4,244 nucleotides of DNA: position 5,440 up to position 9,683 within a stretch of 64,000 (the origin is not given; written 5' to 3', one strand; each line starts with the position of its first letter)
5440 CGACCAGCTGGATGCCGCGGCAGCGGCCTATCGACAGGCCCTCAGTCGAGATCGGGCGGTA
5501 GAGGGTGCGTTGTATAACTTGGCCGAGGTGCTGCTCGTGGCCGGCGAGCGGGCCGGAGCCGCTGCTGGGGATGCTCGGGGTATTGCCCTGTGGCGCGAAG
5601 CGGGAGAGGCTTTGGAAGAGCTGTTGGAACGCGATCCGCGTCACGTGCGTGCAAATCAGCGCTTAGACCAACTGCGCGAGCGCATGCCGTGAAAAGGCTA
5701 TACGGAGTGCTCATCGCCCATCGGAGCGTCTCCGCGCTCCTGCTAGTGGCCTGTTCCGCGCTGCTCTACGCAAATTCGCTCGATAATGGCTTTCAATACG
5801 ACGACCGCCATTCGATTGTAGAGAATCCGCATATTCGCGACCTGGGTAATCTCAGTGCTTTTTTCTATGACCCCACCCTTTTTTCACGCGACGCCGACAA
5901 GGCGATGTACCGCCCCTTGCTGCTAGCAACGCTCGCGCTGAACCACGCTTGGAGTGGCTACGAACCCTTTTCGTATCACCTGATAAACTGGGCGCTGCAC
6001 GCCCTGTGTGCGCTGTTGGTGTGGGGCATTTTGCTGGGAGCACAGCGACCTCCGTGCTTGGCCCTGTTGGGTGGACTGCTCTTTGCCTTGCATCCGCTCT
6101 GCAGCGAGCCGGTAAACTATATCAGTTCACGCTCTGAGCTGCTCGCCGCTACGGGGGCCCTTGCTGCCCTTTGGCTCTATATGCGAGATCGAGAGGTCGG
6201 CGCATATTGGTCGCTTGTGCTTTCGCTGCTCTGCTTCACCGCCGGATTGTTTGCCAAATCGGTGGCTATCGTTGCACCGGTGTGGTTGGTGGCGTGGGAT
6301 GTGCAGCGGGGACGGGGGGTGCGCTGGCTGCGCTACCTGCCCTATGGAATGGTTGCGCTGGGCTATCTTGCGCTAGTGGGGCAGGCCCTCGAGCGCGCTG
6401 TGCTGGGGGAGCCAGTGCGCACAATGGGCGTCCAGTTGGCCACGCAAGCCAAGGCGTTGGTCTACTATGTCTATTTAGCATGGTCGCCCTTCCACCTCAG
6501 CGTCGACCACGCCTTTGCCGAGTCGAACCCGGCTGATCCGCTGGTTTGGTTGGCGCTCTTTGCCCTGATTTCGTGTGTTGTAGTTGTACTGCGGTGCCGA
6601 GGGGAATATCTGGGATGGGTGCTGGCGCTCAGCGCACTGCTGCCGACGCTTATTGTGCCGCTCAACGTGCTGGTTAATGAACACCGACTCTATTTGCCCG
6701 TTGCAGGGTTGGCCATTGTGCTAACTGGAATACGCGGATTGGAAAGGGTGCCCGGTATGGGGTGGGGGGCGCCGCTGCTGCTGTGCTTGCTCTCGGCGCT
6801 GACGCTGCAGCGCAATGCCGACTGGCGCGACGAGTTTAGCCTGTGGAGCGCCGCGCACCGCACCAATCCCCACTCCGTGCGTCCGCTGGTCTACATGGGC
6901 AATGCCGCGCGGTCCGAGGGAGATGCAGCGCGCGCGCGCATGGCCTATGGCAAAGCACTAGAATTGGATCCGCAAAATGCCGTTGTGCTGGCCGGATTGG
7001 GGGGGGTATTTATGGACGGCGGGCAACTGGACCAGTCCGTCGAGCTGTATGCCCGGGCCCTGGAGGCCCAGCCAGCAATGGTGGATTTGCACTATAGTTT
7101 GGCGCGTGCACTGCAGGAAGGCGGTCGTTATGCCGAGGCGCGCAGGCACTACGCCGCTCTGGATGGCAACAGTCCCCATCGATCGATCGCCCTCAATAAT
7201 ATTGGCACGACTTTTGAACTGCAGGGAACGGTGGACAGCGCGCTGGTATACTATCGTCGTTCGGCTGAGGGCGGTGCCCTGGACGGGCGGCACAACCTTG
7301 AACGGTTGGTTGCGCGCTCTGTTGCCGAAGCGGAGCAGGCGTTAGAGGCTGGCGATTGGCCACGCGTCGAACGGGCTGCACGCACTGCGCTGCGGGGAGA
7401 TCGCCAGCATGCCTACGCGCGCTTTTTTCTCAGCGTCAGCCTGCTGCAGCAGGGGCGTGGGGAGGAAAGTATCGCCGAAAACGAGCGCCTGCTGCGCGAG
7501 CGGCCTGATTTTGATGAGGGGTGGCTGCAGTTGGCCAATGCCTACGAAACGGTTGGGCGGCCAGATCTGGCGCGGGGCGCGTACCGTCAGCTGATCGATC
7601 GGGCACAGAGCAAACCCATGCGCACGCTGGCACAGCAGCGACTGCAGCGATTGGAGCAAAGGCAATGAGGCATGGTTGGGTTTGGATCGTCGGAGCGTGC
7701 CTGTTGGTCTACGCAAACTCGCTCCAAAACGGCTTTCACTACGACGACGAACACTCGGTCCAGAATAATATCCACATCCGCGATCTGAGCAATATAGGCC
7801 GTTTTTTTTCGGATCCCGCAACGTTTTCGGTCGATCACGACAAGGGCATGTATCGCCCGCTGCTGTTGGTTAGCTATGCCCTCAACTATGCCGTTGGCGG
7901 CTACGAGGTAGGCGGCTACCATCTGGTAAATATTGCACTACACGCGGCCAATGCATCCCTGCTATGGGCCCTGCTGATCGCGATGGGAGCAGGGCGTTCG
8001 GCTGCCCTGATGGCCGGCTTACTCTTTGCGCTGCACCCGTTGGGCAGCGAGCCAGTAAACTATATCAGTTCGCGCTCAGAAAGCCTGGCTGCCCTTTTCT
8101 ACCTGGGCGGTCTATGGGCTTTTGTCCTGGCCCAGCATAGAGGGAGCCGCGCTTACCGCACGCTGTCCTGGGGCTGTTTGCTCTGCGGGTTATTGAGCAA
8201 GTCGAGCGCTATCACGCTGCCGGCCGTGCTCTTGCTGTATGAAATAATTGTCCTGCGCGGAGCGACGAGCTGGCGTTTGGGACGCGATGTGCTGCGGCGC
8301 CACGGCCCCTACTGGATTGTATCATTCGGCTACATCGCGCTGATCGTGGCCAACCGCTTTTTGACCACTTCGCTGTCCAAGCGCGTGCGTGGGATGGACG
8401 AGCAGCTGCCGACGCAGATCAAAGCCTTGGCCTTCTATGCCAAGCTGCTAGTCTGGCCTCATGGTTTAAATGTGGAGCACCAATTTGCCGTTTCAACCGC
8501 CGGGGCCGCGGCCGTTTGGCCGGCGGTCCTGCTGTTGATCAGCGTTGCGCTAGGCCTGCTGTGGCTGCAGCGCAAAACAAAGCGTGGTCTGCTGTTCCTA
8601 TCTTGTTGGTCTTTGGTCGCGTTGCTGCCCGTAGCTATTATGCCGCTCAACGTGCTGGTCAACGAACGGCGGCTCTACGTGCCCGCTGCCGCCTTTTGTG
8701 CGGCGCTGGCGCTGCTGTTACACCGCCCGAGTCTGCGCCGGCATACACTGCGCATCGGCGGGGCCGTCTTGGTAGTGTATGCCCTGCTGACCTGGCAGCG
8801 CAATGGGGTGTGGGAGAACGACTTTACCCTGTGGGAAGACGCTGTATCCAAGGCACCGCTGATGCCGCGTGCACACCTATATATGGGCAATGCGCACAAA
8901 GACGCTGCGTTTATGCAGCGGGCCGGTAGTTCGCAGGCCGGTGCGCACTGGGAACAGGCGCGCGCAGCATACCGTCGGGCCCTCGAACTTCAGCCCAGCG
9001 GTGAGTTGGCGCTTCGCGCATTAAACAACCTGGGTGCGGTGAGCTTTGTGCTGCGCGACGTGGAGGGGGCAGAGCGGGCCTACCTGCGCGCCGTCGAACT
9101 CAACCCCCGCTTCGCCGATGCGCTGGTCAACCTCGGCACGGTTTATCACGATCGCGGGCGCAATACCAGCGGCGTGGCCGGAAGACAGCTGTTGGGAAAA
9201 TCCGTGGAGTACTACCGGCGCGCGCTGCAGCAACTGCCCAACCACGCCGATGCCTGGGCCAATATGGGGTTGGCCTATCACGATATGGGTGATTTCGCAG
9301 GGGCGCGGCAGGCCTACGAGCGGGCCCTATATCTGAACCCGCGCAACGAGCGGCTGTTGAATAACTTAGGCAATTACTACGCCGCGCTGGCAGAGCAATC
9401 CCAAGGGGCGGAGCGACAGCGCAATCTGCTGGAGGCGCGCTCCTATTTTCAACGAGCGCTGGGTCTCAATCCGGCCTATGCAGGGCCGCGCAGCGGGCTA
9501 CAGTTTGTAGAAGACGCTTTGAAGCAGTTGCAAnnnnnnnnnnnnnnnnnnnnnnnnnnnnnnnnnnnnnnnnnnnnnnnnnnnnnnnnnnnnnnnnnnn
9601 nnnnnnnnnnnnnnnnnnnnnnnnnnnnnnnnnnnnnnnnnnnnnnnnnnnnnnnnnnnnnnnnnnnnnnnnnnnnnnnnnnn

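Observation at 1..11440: Array of at least six head-to-tail paralogs of a TMTC-like GT-C membrane protein fused to TPR domains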

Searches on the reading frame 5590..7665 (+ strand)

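Call 4: search_protein_families(library=pfam, proteins=[window:5590-7665:+], max_evalue=0.01)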
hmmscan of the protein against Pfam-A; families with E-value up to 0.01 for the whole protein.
window:5590-7665:+ (692 aa): 14 families
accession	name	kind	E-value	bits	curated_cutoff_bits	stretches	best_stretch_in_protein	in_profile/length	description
PF14559.12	TPR_19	-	1.1e-18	67.7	25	3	441-495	2-56/68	Tetratricopeptide repeat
PF13432.12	TPR_16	-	7.9e-18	65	32.7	3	579-640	2-63/65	Tetratricopeptide repeat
PF00515.34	TPR_1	-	1.2e-15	56.9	27.8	0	434-463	5-34/34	Tetratricopeptide repeat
PF07719.23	TPR_2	-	5.2e-15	54.7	27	0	433-463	4-34/34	Tetratricopeptide repeat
PF13414.12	TPR_11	-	2.6e-14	53.1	26.8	2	473-510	3-40/42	TPR repeat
PF13431.12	TPR_17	-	3.7e-13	49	24.4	0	486-518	1-33/34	Tetratricopeptide repeat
PF13181.12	TPR_8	-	4.7e-13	48.6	25.7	0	436-463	7-34/34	Tetratricopeptide repeat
PF13428.12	TPR_14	-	1.1e-10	41.6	23.5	1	643-672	2-31/44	Tetratricopeptide repeat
PF13424.12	TPR_12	-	3.1e-10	40.5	30.1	3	466-521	5-68/77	Tetratricopeptide repeat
PF13174.12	TPR_6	-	4.8e-08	33.6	26.3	0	502-524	4-26/33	Tetratricopeptide repeat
PF24575.1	TPR_Slam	-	5.3e-07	30.5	35.2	1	473-520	56-103/104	Surface lipoprotein assembly modifier, N-terminal TPR repeats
PF23914.1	TPR_CcmH_CycH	-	4.8e-06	26.9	42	1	434-525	54-148/158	Cytochrome c-type biogenesis protein H TPR domain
PF13176.12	TPR_7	-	9.3e-05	22.7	27.9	0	645-671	2-28/36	Tetratricopeptide repeat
PF13429.12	TPR_15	-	0.00027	20.9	26.2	1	432-551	148-267/280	Tetratricopeptide repeat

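Call 5: search_protein_families(library=ncbifam, proteins=[window:5590-7665:+], max_evalue=0.01)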
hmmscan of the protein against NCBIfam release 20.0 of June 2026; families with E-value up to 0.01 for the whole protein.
window:5590-7665:+ (692 aa): 19 families
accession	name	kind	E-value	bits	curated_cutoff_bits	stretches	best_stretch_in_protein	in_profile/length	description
TIGR02917.1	PEP_TPR_lipo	equivalog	4.1e-15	54.7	312.2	2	433-539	706-811/899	XrtA/PEP-CTERM system TPR-repeat protein PrsT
TIGR02521.1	type_IV_pilW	equivalog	1.4e-13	51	154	1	443-560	44-163/234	type IV pilus biogenesis/stability protein PilW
NF040959.1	MamA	equivalog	4.4e-11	42.6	200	1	421-559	62-200/204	magnetosome protein MamA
NF033758.1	gliding_GltE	equivalog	1.3e-09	37.6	225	1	408-556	166-314/411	adventurous gliding motility TPR repeat lipoprotein GltE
NF033920.0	C39_PA2778_fam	equivalog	1.7e-09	37.5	150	1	402-495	162-255/255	PA2778 family cysteine peptidase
NF033762.1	social_mot_Tgl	equivalog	1.8e-09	37.3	225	1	437-552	38-156/252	social motility TPR repeat lipoprotein Tgl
NF002725.1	PRK02603.1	equivalog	5.5e-09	36.3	143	1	437-499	42-107/173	photosystem I assembly protein Ycf3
NF052415.1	T3SS_chap_SctY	equivalog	6.7e-08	33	70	2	604-669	36-104/106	type III secretion apparatus assembly chaperone SctY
NF053607.1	CHU_0125_OmpA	equivalog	2.2e-07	29.8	620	1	439-528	28-117/639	CHU_0125 family OmpA-like outer membrane integrity protein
NF047371.1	FlcA_CTERM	equivalog_domain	7.5e-06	24.7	300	0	478-557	453-532/646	periplasmic flagellar collar protein FlcA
NF008757.0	PRK11788.1-5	equivalog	1.9e-05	24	363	1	458-677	63-284/388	lipopolysaccharide assembly protein LapB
TIGR02795.1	tol_pal_ybgF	equivalog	0.00019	22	90.1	0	607-685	38-119/119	tol-pal system protein YbgF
TIGR02552.1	LcrH_SycD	equivalog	0.00038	20.2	104.8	0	442-519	30-107/136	SycD/LcrH family type III secretion system chaperone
TIGR03939.1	PGA_TPR_OMP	equivalog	0.0005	18.4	366.65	1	424-516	80-172/800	poly-beta-1,6 N-acetyl-D-glucosamine export porin PgaA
NF008520.0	PRK11447.1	equivalog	0.00084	17.2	858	0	477-674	474-669/1157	cellulose synthase complex outer membrane protein BcsC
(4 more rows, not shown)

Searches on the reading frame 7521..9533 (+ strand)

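Call 4: search_protein_families(library=pfam, proteins=[window:7521-9533:+], max_evalue=0.01)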
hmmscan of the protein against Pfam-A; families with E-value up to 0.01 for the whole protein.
window:7521-9533:+ (671 aa): 16 families
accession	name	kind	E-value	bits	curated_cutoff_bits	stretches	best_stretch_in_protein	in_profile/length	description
PF00515.34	TPR_1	-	3.2e-25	87.3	27.8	2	576-609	1-34/34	Tetratricopeptide repeat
PF07719.23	TPR_2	-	8.9e-22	75.8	27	2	576-609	1-34/34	Tetratricopeptide repeat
PF13414.12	TPR_11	-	2.3e-21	75.7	26.8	3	583-622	1-40/42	TPR repeat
PF13431.12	TPR_17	-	7.8e-19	66.8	24.4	3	564-597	1-34/34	Tetratricopeptide repeat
PF13181.12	TPR_8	-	5.7e-18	63.9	25.7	1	576-609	1-34/34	Tetratricopeptide repeat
PF13432.12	TPR_16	-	3.3e-11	43.9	32.7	4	561-609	16-64/65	Tetratricopeptide repeat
PF23914.1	TPR_CcmH_CycH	-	4.4e-10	40.1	42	1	566-627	40-101/158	Cytochrome c-type biogenesis protein H TPR domain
PF13428.12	TPR_14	-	6.6e-10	39.1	23.5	1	577-617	2-42/44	Tetratricopeptide repeat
PF13424.12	TPR_12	-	2.8e-09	37.5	30.1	1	532-603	3-72/77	Tetratricopeptide repeat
PF14559.12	TPR_19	-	2.9e-07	31.2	25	1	562-612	11-61/68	Tetratricopeptide repeat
PF06552.18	TOM20_plant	-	1.1e-06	29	20.6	0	437-502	57-121/187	Plant specific mitochondrial import receptor subunit TOM20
PF20308.4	TPR-S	-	1.1e-05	26.4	27.6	0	511-579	31-93/102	Tetratricopeptide Repeats-Sensor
PF13371.12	TPR_9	-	1.1e-05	25.7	35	1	560-610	13-63/73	Tetratricopeptide repeat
PF13176.12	TPR_7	-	2.8e-05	24.3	27.9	1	578-608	1-31/36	Tetratricopeptide repeat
PF13374.12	TPR_10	-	0.00014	22.2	27.5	0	581-604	7-30/42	Tetratricopeptide repeat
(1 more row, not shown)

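Call 5: search_protein_families(library=ncbifam, proteins=[window:7521-9533:+], max_evalue=0.01)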
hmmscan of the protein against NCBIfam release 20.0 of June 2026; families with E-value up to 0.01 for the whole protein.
window:7521-9533:+ (671 aa): 16 families
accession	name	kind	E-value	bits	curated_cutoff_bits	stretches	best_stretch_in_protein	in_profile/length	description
NF002725.1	PRK02603.1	equivalog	3.8e-16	59.6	143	2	457-574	30-152/173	photosystem I assembly protein Ycf3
TIGR02521.1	type_IV_pilW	equivalog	2.9e-14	53.2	154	2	566-622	55-111/234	type IV pilus biogenesis/stability protein PilW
NF033762.1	social_mot_Tgl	equivalog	2.3e-10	40.2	225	1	472-625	42-185/252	social motility TPR repeat lipoprotein Tgl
TIGR02917.1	PEP_TPR_lipo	equivalog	5.1e-10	37.9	312.2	2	561-651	450-530/899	XrtA/PEP-CTERM system TPR-repeat protein PrsT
NF033920.0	C39_PA2778_fam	equivalog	6e-09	35.7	150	2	560-631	174-245/255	PA2778 family cysteine peptidase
NF033758.1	gliding_GltE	equivalog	1.8e-07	30.5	225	1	563-611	277-325/411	adventurous gliding motility TPR repeat lipoprotein GltE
NF040658.1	Myxo_OME_TraC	equivalog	4.3e-07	29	500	1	585-667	91-173/602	outer membrane exchange accessory lipoprotein TraC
TIGR02552.1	LcrH_SycD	equivalog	6.3e-07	29.2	104.8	1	573-628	49-104/136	SycD/LcrH family type III secretion system chaperone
NF040959.1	MamA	equivalog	4.8e-06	26.2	200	1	542-636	40-131/204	magnetosome protein MamA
TIGR00990.1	3a0801s09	subfamily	6.4e-06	25.1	757.25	1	466-609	299-432/615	mitochondrial import receptor subunit TOM70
NF008520.0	PRK11447.1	equivalog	6.4e-06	24.2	858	1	560-651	287-382/1157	cellulose synthase complex outer membrane protein BcsC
NF047507.1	TPR_BatC_Lepto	exception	1.7e-05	24.4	175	0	472-539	70-137/214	TPR repeat-containing protein BatC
NF008391.2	PRK11189.1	equivalog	4.8e-05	23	250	1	564-621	87-146/297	lipoprotein NlpI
NF047371.1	FlcA_CTERM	equivalog_domain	8.2e-05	21.2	300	1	475-648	244-420/646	periplasmic flagellar collar protein FlcA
TIGR02795.1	tol_pal_ybgF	equivalog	0.00012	22.6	90.1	0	476-550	17-94/119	tol-pal system protein YbgF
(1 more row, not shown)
